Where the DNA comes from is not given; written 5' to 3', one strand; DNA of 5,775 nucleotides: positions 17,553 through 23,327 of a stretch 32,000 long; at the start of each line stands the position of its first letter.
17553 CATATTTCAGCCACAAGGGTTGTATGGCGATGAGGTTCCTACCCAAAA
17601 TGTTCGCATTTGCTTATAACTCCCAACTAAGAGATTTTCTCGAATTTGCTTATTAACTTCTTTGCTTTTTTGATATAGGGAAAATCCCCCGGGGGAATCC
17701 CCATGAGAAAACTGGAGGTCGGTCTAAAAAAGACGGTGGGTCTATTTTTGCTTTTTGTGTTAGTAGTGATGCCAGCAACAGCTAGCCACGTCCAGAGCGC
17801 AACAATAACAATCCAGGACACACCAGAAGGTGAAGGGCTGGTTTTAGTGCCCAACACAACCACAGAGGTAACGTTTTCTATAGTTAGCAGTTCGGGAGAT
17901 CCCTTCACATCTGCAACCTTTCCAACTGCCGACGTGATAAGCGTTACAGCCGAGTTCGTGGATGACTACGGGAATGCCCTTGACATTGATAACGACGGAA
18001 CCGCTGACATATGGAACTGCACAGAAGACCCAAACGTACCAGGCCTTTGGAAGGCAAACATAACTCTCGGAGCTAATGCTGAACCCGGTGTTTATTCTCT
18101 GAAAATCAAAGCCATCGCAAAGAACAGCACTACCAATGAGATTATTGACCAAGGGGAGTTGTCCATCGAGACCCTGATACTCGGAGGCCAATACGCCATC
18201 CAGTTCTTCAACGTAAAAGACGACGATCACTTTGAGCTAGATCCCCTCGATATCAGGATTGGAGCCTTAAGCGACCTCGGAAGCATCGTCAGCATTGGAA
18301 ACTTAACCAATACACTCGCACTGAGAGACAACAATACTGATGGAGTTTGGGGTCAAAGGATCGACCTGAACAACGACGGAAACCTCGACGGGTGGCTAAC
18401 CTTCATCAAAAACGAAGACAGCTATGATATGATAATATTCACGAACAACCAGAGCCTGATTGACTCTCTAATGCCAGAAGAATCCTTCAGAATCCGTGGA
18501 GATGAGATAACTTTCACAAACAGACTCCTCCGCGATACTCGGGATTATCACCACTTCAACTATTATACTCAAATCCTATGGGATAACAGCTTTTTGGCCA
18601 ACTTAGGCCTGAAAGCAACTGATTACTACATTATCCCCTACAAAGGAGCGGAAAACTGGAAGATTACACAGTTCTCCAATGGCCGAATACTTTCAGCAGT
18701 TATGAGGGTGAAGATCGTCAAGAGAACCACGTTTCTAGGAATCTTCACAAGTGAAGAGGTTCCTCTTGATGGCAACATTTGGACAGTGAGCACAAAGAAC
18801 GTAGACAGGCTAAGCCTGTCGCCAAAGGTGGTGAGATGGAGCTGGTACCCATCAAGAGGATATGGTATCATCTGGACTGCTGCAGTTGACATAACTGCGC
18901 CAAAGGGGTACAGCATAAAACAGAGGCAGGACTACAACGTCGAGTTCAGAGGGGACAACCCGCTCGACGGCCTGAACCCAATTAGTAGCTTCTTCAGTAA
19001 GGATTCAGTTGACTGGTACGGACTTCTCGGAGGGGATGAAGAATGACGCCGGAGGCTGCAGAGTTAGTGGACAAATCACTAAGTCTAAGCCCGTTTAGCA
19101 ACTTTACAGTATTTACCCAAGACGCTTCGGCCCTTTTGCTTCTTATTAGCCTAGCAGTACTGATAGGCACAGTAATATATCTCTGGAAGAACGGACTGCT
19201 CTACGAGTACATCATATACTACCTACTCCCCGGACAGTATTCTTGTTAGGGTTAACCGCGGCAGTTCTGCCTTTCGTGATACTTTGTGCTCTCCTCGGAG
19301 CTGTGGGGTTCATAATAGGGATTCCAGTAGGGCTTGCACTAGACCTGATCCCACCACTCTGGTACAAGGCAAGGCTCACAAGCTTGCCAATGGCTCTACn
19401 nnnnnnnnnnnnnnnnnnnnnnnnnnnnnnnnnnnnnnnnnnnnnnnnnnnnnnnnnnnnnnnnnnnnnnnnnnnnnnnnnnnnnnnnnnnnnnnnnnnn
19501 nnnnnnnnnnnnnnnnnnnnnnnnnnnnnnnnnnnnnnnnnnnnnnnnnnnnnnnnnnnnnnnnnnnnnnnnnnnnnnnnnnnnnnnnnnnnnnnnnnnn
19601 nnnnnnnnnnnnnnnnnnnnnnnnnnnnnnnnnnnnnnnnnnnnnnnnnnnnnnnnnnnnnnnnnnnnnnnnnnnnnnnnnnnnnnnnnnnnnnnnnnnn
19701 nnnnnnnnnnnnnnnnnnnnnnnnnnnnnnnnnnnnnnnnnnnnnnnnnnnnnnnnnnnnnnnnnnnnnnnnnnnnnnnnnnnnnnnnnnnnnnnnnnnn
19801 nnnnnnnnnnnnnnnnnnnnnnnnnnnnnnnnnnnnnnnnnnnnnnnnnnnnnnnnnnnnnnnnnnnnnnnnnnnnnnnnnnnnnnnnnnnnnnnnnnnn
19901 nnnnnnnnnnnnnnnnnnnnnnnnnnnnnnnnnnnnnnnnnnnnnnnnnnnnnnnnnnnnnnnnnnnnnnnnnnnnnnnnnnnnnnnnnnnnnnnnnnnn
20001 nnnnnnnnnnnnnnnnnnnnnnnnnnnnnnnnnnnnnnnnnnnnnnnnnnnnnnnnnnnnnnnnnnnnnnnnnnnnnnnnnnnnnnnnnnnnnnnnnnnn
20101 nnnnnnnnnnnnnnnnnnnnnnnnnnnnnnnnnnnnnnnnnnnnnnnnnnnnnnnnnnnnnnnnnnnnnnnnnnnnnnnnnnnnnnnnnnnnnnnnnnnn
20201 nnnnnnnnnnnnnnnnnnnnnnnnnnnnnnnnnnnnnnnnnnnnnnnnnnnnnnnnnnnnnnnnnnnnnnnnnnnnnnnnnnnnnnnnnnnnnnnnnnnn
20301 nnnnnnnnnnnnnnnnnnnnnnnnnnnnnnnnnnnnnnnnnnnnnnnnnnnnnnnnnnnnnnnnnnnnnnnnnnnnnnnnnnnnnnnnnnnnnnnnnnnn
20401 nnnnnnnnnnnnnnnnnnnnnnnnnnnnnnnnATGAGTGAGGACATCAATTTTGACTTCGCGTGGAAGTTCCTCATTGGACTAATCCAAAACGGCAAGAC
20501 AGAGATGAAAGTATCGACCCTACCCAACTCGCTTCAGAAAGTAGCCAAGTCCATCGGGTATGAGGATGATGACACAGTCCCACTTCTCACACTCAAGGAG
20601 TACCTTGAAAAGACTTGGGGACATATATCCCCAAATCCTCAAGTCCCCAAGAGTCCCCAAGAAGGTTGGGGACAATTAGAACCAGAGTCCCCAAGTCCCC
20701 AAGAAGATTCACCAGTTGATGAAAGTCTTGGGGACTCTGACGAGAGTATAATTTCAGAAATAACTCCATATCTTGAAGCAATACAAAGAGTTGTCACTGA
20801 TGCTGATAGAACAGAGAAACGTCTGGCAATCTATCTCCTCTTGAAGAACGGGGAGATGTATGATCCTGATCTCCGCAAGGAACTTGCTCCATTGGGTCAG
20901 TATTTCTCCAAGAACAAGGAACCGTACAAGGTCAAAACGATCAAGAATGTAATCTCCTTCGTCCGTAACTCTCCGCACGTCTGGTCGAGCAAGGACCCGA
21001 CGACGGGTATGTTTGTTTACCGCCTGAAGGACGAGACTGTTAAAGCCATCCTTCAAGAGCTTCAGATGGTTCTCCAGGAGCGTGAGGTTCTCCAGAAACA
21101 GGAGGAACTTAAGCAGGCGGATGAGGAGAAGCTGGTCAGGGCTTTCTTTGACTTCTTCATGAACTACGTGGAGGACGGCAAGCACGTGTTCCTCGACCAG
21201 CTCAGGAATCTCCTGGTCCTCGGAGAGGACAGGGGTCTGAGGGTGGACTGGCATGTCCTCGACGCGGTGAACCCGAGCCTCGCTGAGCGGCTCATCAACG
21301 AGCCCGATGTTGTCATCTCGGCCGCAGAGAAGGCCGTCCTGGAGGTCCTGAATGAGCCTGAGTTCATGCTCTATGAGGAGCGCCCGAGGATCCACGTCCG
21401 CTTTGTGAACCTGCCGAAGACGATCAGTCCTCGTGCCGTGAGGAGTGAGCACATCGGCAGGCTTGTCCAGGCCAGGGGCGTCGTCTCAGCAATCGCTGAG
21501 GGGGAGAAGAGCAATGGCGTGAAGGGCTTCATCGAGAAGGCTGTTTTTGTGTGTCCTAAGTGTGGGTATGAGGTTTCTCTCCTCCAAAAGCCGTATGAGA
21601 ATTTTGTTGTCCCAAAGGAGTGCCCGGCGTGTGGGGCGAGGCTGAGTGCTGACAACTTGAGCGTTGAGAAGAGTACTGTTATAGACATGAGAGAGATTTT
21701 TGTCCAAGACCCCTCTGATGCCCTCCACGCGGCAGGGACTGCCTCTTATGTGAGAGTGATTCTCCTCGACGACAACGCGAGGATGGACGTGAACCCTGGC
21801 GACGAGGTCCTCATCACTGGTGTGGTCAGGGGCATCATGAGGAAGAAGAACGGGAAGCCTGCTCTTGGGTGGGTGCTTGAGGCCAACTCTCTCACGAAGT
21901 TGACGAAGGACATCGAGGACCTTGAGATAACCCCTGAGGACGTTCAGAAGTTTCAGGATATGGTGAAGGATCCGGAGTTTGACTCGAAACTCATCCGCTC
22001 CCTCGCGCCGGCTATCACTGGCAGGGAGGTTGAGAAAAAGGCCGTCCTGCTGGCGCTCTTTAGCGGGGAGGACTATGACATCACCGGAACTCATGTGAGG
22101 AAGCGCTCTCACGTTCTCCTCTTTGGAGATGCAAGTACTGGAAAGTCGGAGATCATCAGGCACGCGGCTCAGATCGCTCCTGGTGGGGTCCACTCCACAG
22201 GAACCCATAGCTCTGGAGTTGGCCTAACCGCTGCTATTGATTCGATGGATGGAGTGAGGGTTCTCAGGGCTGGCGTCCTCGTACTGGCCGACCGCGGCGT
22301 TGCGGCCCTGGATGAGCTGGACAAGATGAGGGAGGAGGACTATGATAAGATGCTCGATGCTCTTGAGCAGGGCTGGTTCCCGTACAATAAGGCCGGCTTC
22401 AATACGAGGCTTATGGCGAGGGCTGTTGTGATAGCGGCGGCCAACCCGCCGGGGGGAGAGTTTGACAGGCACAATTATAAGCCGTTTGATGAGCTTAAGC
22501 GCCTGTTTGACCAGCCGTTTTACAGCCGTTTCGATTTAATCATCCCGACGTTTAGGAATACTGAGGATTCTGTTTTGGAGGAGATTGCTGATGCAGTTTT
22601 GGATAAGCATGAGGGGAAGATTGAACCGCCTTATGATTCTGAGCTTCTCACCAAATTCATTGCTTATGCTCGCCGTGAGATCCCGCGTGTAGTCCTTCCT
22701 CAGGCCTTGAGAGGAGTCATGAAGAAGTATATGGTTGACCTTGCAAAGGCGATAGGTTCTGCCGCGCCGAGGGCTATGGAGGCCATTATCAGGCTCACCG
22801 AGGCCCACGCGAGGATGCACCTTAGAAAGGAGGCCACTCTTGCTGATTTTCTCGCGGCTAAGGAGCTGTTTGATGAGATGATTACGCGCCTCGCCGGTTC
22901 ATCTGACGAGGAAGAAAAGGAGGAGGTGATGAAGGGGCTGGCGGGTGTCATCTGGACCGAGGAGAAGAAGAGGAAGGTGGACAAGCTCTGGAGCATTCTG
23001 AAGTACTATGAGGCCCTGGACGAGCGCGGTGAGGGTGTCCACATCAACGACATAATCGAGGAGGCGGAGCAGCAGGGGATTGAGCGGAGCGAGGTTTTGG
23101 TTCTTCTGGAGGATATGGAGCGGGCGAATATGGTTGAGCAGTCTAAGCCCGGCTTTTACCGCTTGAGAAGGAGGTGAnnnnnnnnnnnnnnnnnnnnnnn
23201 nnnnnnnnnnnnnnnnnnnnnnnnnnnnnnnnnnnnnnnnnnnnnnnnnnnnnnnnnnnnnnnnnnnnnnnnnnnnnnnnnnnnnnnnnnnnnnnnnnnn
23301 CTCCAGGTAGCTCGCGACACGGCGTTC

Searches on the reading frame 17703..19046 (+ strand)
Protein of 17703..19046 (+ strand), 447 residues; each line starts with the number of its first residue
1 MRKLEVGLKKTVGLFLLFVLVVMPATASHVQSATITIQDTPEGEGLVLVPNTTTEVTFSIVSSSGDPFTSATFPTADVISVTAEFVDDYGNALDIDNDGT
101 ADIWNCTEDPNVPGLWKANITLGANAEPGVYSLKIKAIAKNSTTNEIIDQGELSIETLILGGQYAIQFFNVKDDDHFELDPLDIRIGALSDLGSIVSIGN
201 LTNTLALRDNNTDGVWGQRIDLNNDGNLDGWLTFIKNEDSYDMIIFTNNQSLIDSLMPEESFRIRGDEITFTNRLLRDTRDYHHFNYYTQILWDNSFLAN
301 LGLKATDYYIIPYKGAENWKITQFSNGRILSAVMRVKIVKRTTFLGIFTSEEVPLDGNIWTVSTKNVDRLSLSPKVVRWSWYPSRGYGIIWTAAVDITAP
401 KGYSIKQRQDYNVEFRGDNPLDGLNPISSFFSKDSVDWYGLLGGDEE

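Call 6: search_protein_families(library=pfam, max_evalue=0.1, proteins=[window:17703-19046:+])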
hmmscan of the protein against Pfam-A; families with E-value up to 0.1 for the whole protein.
window:17703-19046:+ (447 aa): 1 family
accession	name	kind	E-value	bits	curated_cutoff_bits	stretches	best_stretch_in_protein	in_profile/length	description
PF06973.17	DUF1297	-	0.075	13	23.8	0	141-188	8-58/188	Domain of unknown function (DUF1297)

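Call 21: search_protein_families(library=phrogs, max_evalue=0.01, proteins=[window:17703-19046:+])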
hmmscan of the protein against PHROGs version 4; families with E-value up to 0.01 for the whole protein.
window:17703-19046:+ (447 aa): 0 families

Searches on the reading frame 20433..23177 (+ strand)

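Call 6: search_protein_families(library=pfam, max_evalue=0.1, proteins=[window:20433-23177:+])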
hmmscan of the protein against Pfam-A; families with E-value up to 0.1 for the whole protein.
window:20433-23177:+ (914 aa): 16 families
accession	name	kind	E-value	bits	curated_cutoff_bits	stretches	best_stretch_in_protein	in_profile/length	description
PF00493.29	MCM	-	4.5e-52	176.8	23.3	1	503-726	1-224/224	MCM P-loop domain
PF17207.9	MCM_OB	-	1.4e-19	70.6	24.8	1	334-467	3-124/126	MCM OB domain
PF14551.11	MCM_N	-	1.4e-12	48.3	24.9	1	236-326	2-95/95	MCM N-terminal domain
PF17855.7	MCM_lid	-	5.7e-11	43.2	27.4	1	737-816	1-86/87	MCM AAA-lid domain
PF07728.20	AAA_5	-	1.2e-05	25.7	22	1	560-677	1-126/139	AAA domain (dynein-related subfamily)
PF01078.27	Mg_chelatase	-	2e-05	24.5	20.3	1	608-706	94-199/207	Magnesium chelatase, subunit ChlI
PF21100.3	MCM_C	-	0.00023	21.4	27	1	860-910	15-62/64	MCM protein C-terminal winged helix-turn-helix domain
PF00158.32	Sigma54_activat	-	0.0016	18.6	20.2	1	607-671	80-142/168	Sigma-54 interaction domain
PF09723.15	Zn_ribbon_8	-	0.004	17.6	34.4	1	372-402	6-34/41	Zinc ribbon domain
PF13191.12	AAA_16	-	0.011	16.6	32.6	1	558-585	23-51/167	AAA ATPase domain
PF13240.11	Zn_Ribbon_1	-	0.017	15.4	25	0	374-381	2-9/23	zinc-ribbon domain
PF13248.11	Zn_ribbon_3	-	0.029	14.3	27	0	395-407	3-15/26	zinc-ribbon domain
PF12773.13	DZR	-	0.031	14.9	27.3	1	370-407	11-37/45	Double zinc ribbon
PF24441.1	DUF7560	-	0.036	14.2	27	1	369-410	3-43/44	Family of unknown function (DUF7560)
PF21344.3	Zn_ribbon_LysW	-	0.038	14.1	27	1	374-404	3-31/46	Alpha-aminoadipate carrier protein LysW-like, globular domain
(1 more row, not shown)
